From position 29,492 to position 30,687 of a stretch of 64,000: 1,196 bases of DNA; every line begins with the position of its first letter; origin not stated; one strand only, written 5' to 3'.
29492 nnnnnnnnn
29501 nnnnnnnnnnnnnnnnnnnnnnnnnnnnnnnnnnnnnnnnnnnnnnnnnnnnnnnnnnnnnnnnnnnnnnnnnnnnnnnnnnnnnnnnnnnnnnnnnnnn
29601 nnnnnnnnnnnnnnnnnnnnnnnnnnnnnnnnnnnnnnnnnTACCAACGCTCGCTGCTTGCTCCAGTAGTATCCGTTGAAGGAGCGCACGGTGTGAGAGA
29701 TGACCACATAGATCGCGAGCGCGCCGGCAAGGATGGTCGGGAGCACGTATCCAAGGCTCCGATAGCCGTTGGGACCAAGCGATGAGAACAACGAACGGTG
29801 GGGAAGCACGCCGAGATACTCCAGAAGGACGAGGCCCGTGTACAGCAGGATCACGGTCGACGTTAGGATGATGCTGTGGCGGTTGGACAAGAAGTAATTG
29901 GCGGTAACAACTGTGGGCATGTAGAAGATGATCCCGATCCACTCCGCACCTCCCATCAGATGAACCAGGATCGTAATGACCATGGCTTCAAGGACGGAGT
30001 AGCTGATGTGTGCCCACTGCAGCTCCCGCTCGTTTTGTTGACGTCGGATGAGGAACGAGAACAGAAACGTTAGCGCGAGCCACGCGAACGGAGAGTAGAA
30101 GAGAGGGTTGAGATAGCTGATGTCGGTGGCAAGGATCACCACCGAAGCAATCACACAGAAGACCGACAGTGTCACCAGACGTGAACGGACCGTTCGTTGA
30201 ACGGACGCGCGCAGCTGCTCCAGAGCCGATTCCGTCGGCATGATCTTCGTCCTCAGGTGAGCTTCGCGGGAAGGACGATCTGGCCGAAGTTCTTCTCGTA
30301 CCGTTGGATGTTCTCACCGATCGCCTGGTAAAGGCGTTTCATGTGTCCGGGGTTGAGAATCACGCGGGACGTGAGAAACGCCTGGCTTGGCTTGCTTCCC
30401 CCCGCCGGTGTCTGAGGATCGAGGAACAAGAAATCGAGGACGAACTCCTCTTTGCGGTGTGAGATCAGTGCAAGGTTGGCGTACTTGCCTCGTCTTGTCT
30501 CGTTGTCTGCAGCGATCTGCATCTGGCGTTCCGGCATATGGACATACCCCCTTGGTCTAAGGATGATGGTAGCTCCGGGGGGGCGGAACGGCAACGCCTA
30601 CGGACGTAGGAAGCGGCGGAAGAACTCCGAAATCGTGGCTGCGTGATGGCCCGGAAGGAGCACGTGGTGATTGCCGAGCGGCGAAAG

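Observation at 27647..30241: DesK-like polytopic HisKA_3 kinase plus two tandem NarL-type regulators immediately upstream of the hopanoid operon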

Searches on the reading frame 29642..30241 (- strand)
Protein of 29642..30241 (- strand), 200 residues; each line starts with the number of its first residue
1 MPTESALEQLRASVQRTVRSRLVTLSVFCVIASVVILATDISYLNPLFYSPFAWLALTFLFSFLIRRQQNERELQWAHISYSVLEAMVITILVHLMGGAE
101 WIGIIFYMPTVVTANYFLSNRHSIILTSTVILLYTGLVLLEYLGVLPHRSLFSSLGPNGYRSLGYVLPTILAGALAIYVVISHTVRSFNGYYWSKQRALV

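Call 24: find_related_loci(query=A2, collection=metagenome_contigs, flank=10000)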
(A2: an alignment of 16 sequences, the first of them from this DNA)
Query A2 (200 aa) in metagenome_contigs; peptide patterns used: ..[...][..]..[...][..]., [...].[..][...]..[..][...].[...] (x = any residue, [..] = any of these).
302 stretches matched a pattern; 113 encode a relative of the query (tblastn E <= 1e-3); the best 80 are kept; 80 distinct loci.
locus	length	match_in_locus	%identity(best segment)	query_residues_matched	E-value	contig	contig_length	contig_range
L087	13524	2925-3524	94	1-200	9e-123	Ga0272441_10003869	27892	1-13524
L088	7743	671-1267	74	1-199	2e-97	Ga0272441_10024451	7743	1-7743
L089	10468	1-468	72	44-199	4e-74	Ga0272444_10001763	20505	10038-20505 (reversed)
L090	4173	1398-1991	54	1-199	2e-64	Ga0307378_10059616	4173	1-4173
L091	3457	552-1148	53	1-200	1e-63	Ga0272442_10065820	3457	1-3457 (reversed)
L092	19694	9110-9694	54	4-199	2e-62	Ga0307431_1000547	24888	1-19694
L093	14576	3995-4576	53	5-199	2e-62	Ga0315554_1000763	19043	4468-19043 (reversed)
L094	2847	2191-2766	54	7-199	7e-62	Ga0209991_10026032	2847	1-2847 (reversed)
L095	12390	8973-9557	53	4-199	1e-61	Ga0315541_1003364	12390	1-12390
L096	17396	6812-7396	53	4-199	8e-62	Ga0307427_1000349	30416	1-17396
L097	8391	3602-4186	54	4-199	1e-61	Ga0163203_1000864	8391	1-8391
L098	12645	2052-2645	53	1-199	2e-62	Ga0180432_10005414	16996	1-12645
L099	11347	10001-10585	53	4-199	4e-61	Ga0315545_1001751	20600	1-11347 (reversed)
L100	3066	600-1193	51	1-199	2e-60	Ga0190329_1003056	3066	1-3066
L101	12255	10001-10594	51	1-199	3e-60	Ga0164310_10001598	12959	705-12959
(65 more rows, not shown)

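Call 25: search_protein_families(library=pfam, alignment_id=A2, max_evalue=1)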
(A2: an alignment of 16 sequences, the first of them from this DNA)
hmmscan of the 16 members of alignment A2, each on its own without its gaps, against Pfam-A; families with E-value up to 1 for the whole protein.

A. member 1, seq(200 aa): 2 families
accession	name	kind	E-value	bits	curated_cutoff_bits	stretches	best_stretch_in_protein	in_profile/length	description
PF25323.1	6TM_PilS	-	1.5e-05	25.2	27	1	25-178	22-181/189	PilS-like transmembrane domain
PF12553.13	DUF3742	-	0.057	13.9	27.2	1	13-65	26-77/120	Protein of unknown function (DUF3742)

B. families by the number of members that match (of 16 scanned): 9 families
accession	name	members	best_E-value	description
PF25323.1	6TM_PilS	7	8.9e-06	PilS-like transmembrane domain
PF12553.13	DUF3742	3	0.029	Protein of unknown function (DUF3742)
PF14256.11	YwiC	2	0.022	YwiC-like protein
PF01452.22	Rota_NSP4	1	0.0078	Rotavirus non structural protein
PF00695.24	vMSA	1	0.024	Major surface antigen from hepadnavirus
PF14012.11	DUF4229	1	0.053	Protein of unknown function (DUF4229)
PF06432.16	GPI2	1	0.25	Phosphatidylinositol N-acetylglucosaminyltransferase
PF02293.20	AmiS_UreI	1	0.55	AmiS/UreI family transporter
PF06656.16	Tenui_PVC2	1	0.98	Tenuivirus PVC2 protein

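Call 42: search_protein_representatives(alignment_id=A2)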
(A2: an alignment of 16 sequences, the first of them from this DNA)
Query: 16 sequences, 199 profile positions. Proteins with E-value up to 0.001 (for the whole library): 594; up to 1e-10: 157; up to 1e-30: 17. The best 150 are listed.
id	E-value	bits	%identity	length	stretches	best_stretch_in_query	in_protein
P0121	9.9e-95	332.1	-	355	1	1-199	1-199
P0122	3.7e-92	323.7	-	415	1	1-199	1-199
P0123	1.4e-72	259.8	-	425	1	3-198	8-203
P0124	7.7e-59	214.9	-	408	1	5-198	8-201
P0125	5.8e-54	199.0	-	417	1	3-198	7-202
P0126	4.6e-51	189.6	-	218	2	96-193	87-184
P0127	7.5e-50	185.6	-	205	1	4-155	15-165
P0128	1.7e-46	174.7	-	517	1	87-198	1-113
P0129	9.6e-43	162.4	-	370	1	5-198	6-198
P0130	1.8e-40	155.0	-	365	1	5-199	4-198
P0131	5.7e-40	153.3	-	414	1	72-196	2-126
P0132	1.7e-37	145.3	-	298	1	3-198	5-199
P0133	2.5e-37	144.7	-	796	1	9-198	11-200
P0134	3.0e-36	141.2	-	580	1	3-197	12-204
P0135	2.0e-34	135.3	-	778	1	8-197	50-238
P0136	3.6e-34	134.4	-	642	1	5-199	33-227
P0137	8.4e-31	123.4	-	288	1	3-196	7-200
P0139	3.9e-27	111.4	-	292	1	5-198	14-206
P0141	7.1e-27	110.6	-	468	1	7-196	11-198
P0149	1.5e-24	103.0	-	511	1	8-199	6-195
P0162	1.3e-22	96.6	-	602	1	5-198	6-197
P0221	4.5e-15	72.1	-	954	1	8-179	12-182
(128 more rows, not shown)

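Call 43: search_protein_families(library=pfam, proteins=[P0129, P0133, P0134, P0136, P0137, P0139, P0141, P0149, P0162, P0221], max_evalue=0.001)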
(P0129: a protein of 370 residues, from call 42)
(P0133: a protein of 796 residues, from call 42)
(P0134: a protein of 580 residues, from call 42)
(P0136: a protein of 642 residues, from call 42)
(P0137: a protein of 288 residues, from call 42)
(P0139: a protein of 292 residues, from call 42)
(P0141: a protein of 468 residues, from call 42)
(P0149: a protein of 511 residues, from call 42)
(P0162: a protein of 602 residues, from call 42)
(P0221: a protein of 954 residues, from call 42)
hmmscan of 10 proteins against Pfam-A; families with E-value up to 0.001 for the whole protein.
P0129 (370 aa): 4 families
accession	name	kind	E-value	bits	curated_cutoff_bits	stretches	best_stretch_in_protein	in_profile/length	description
PF13426.13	PAS_9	-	3e-10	40.7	27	1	225-326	2-103/103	PAS domain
PF08447.18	PAS_3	-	8.9e-07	29.5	25.6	1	237-314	3-81/89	PAS fold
PF13188.13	PAS_8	-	1.9e-06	28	21.8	1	214-253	1-38/65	PAS domain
PF00989.32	PAS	-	5.2e-06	26.9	22.6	1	215-324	2-113/113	PAS fold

P0133 (796 aa): 10 families
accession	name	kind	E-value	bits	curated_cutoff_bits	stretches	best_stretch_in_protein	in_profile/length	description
PF00989.32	PAS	-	1.7e-32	112.2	22.6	2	406-517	2-113/113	PAS fold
PF13426.13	PAS_9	-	1.3e-31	109.4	27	2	416-519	2-103/103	PAS domain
PF08448.16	PAS_4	-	2.3e-26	92.6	23.1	2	412-520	2-108/110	PAS fold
PF02518.31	HATPase_c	-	8.8e-26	91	26.4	1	651-760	2-110/111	Histidine kinase-, DNA gyrase B-, and HSP90-like ATPase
PF08447.18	PAS_3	-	9.6e-16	58.3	25.6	2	429-514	3-89/89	PAS fold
PF00512.31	HisKA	-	5.4e-15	55.6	26.9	1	541-607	2-65/66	His Kinase A (phospho-acceptor) domain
PF13188.13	PAS_8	-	2.3e-12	46.8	21.8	2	406-457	2-54/65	PAS domain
PF14598.12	PAS_11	-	9.5e-05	22.8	25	0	419-470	6-56/109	PAS domain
PF12860.13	PAS_7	-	0.00035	21.1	27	0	412-463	2-54/115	PAS fold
PF14501.12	HATPase_c_5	-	0.00053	20.3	22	0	655-746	6-91/102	GHKL domain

P0134 (580 aa): 3 families
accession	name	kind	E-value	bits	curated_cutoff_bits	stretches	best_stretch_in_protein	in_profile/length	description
PF02518.31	HATPase_c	-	4e-32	111.4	26.4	1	468-577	2-109/111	Histidine kinase-, DNA gyrase B-, and HSP90-like ATPase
PF00512.31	HisKA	-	6.5e-16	58.6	26.9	1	352-420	1-66/66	His Kinase A (phospho-acceptor) domain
PF13581.12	HATPase_c_2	-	0.00011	22.7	27.4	1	469-555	29-112/127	Histidine kinase-like ATPase domain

P0136 (642 aa): 1 family
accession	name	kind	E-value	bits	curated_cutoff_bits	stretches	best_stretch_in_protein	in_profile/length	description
PF00211.25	Guanylate_cyc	-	3.1e-29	102.3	21.9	1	269-439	10-182/183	Adenylate and Guanylate cyclase catalytic domain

P0137 (288 aa): 0 families

P0139 (292 aa): 1 family
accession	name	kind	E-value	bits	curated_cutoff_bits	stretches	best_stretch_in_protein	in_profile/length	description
PF25323.1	6TM_PilS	-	2e-06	28.1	27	1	52-185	43-169/189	PilS-like transmembrane domain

P0141 (468 aa): 1 family
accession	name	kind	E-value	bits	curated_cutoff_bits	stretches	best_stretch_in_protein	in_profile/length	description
PF07228.17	SpoIIE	-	2.4e-33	116.2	25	1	255-465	2-191/192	Stage II sporulation protein E (SpoIIE)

P0149 (511 aa): 2 families
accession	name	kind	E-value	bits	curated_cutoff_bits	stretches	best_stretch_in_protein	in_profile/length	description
PF02518.31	HATPase_c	-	1.1e-29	103.6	26.4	1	360-470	2-109/111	Histidine kinase-, DNA gyrase B-, and HSP90-like ATPase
PF00512.31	HisKA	-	4.4e-21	75.2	26.9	1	247-313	2-66/66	His Kinase A (phospho-acceptor) domain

P0162 (602 aa): 8 families
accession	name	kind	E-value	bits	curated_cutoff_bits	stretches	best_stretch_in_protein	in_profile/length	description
PF02518.31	HATPase_c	-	9.4e-32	110.2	26.4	1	492-601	2-109/111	Histidine kinase-, DNA gyrase B-, and HSP90-like ATPase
PF00512.31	HisKA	-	1e-15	57.9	26.9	1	377-444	2-66/66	His Kinase A (phospho-acceptor) domain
PF00989.32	PAS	-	2.9e-09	37.4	22.6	1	270-367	5-113/113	PAS fold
PF08448.16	PAS_4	-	1.8e-08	35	23.1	1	273-370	2-108/110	PAS fold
PF13581.12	HATPase_c_2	-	1.7e-07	31.7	27.4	1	492-578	28-111/127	Histidine kinase-like ATPase domain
PF12860.13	PAS_7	-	1.3e-06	29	27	0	337-372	77-112/115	PAS fold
PF13426.13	PAS_9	-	6.2e-05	23.7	27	1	277-368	2-102/103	PAS domain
PF13188.13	PAS_8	-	0.00012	22.3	21.8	1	270-310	5-45/65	PAS domain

P0221 (954 aa): 10 families
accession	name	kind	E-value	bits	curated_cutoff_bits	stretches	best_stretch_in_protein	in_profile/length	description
PF13426.13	PAS_9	-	2.9e-69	230.3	27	4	258-358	4-103/103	PAS domain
PF00989.32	PAS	-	8.5e-58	193.7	22.6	5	245-356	2-113/113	PAS fold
PF08448.16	PAS_4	-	1.8e-53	179.8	23.1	5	511-616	3-110/110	PAS fold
PF13188.13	PAS_8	-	3.1e-34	116.2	21.8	3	503-557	1-56/65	PAS domain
PF08447.18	PAS_3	-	7.8e-33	113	25.6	3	267-349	1-85/89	PAS fold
PF00990.26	GGDEF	-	3.7e-16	59.8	23.8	1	874-933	1-60/161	Diguanylate cyclase, GGDEF domain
PF12860.13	PAS_7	-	6.4e-15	55.7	27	1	755-868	1-115/115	PAS fold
PF13596.12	PAS_10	-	1.4e-07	32.6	22.1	0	451-489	70-106/106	PAS domain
PF14598.12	PAS_11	-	1.7e-07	31.6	25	0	260-332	7-79/109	PAS domain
PF24820.1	Diguanyl_cycl_sensor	-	0.00028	21.2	28.1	0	262-334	13-91/109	Diguanylate cyclase-like sensor domain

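Call 45: search_protein_families(library=ncbifam, alignment_id=A2, max_evalue=1)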
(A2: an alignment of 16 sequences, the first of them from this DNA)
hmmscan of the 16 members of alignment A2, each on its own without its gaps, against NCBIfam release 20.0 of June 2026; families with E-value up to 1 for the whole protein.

A. member 1, seq(200 aa): 1 family
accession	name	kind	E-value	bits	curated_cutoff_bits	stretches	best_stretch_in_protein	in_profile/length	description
NF033792.0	ActS_PrrB_HisK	equivalog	0.1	11.4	350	1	25-141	19-136/423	ActS/PrrB/RegB family redox-sensitive histidine kinase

B. families by the number of members that match (of 16 scanned): 7 families
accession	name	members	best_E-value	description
NF033792.0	ActS_PrrB_HisK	2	0.027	ActS/PrrB/RegB family redox-sensitive histidine kinase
NF006293.0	PRK08476.1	2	0.14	F0F1 ATP synthase subunit B'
NF007599.0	PRK10245.1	1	0.00062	diguanylate cyclase AdrA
NF009254.0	PRK12612.1-2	1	0.025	putative monovalent cation/H+ antiporter subunit F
NF000537.0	YncL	1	0.046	stress response membrane protein YncL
TIGR03647.1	Na_symport_sm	1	0.077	sodium/substrate symporter small subunit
NF004907.0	PRK06265.2-2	1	0.75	cobalt transporter CbiM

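Call 74: find_encoding_contigs(protein=P0130, flank=8000, max_places=2)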
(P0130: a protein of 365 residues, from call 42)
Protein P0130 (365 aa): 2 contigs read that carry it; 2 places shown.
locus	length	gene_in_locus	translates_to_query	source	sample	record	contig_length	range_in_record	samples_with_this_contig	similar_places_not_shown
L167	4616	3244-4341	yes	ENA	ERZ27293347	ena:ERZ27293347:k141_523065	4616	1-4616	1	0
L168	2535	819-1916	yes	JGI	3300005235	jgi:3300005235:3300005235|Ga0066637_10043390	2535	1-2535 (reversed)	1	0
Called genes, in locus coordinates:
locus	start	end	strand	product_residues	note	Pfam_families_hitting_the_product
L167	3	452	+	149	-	?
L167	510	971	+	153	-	PF02036:SCP2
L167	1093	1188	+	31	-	-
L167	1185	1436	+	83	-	-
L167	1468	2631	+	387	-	PF00465:Fe-ADH, PF13685:Fe-ADH_2, PF25137:ADH_Fe_C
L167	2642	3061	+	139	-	-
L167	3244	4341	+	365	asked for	PF25323:6TM_PilS (weak), PF00990:GGDEF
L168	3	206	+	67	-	?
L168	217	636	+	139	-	-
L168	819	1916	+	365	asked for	PF25323:6TM_PilS (weak), PF00990:GGDEF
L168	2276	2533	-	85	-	?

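Call 75: find_encoding_contigs(protein=P0133, flank=8000, max_places=2)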
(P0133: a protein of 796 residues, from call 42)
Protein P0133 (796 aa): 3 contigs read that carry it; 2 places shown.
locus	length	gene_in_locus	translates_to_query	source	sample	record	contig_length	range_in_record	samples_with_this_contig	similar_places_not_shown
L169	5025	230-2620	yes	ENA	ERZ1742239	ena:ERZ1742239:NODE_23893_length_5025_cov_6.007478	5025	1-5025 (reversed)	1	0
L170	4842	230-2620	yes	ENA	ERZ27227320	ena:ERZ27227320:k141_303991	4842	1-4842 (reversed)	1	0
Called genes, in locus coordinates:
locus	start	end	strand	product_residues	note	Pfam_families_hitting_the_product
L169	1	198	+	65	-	?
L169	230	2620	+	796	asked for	PF00989:PAS, PF08448:PAS_4, PF13426:PAS_9, PF00989:PAS, PF08448:PAS_4, PF13426:PAS_9, PF08447:PAS_3, PF00512:HisKA, +2 more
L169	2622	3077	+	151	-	PF00072:Response_reg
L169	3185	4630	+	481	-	PF00072:Response_reg, PF00512:HisKA, PF02518:HATPase_c, PF13589:HATPase_c_3 (weak), PF00072:Response_reg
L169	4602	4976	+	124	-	PF00072:Response_reg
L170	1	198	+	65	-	?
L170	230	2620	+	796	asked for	PF00989:PAS, PF08448:PAS_4, PF13426:PAS_9, PF00989:PAS, PF08448:PAS_4, PF13426:PAS_9, PF08447:PAS_3, PF00512:HisKA, +2 more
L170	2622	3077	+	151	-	PF00072:Response_reg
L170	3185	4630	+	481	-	PF00072:Response_reg, PF00512:HisKA, PF02518:HATPase_c, PF13589:HATPase_c_3 (weak), PF00072:Response_reg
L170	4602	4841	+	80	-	?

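Call 76: find_encoding_contigs(protein=P0134, flank=8000, max_places=2)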
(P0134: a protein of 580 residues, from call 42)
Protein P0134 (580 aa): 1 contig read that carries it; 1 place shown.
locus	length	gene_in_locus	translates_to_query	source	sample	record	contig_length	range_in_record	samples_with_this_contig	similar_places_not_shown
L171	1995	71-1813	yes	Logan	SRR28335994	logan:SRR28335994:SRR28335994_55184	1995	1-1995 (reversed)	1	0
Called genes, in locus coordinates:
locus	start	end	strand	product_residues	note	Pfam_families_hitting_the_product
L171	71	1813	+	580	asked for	PF00512:HisKA, PF02518:HATPase_c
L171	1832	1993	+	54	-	?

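Call 77: find_encoding_contigs(protein=P0125, flank=10000, max_places=2)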
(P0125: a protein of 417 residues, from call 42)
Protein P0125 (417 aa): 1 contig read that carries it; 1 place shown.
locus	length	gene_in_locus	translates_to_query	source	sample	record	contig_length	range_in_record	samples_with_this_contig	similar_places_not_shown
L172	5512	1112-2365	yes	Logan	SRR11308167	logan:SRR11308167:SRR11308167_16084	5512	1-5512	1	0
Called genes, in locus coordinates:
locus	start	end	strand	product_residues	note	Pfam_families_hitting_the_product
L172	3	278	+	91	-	?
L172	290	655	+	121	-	PF02152:FolB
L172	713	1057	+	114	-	PF04430:DUF498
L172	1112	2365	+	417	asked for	PF07730:HisKA_3, PF02518:HATPase_c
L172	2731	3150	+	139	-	-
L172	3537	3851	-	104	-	-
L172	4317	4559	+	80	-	-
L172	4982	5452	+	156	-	PF13545:HTH_Crp_2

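Call 78: find_encoding_contigs(protein=P0124, flank=10000, max_places=2)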
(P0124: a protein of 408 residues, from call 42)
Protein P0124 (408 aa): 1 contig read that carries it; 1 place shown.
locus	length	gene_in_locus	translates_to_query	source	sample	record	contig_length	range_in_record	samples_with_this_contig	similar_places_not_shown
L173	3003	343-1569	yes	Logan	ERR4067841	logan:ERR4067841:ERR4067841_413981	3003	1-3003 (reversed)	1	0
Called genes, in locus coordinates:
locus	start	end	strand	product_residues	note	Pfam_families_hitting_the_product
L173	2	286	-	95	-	?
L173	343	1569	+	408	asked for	PF02518:HATPase_c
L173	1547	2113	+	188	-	PF00072:Response_reg, PF00196:GerE, PF08281:Sigma70_r4_2 (weak)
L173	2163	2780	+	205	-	PF00072:Response_reg, PF00196:GerE, PF04545:Sigma70_r4 (weak), PF08281:Sigma70_r4_2 (weak)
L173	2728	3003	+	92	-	?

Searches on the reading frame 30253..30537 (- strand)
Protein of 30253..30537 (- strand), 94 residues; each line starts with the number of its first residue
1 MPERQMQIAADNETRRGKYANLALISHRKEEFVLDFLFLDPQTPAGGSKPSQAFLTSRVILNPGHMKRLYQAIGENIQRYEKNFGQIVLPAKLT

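Call 35: search_protein_families(library=ncbifam, proteins=[window:30253-30537:-], max_evalue=0.01)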
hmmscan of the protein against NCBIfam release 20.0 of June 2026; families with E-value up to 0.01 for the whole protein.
window:30253-30537:- (94 aa): 0 families

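Call 51: search_solved_structures(query=window:30253-30537:-, max_evalue=10)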
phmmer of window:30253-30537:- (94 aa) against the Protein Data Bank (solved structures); distinct sequences matched with E-value up to 10: 0.

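Call 66: find_homologous_proteins(query=window:30253-30537:-, max_evalue=0.001)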
Query window:30253-30537:- (94 aa): 162 proteins with E <= 0.001 among 162 candidates; the best 120 are listed.
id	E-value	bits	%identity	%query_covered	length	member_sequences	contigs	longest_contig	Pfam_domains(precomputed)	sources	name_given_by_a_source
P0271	1.4e-53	196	98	100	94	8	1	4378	PF11950.14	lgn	-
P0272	1.1e-50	187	94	100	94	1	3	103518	PF11950.14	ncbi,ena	-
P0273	1.8e-42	161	82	99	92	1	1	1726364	PF11950.14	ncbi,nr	ncbi:MAG: DUF3467 domain-containing protein [Candidatus Bipolaricaulota bacterium]|nr:MAG: DUF3467 d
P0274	1.2e-41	158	80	100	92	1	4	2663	PF11950.14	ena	-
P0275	1.4e-41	158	80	100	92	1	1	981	PF11950.14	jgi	jgi:hypothetical protein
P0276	2.1e-41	157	81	99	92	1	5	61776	PF11950.14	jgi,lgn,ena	-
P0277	2.4e-41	157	79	100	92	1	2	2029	PF11950.14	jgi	-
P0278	4.0e-41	156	82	99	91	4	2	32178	PF11950.14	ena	-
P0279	5.3e-41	156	79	100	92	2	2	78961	PF11950.14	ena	-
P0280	5.5e-41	156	81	100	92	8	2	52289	PF11950.14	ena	-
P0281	6.2e-41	156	79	100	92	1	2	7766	PF11950.14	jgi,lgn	-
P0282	7.6e-41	156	81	99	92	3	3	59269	PF11950.14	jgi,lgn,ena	-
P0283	1.4e-40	155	80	99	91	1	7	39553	PF11950.14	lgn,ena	-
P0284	1.8e-40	154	81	100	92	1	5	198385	PF11950.14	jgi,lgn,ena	-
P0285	2.8e-40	154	78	99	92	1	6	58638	PF11950.14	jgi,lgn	-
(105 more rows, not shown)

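Call 71: predict_structure(alignment_id=A3)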
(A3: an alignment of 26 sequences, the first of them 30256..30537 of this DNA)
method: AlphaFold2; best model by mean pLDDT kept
length: 94 residues; sequences in the alignment: 26
mean_pLDDT: 67.0   pTM: 0.42
mean pLDDT of the five models: 67.0, 65.1, 62.5, 60.8, 56.3
residues with pLDDT >= 90: 0; 70-90: 52; 50-70: 22; < 50: 20
segments of 3 or more residues with pLDDT < 50: 1-18
pLDDT, mean of each block of 10 residues (from residue 1): 36 43 72 78 59 77 81 82 80 55
secondary structure, 60 per line:
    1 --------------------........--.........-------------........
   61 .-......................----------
elements in order: E21-28 E31-39 E53-61 H63-84
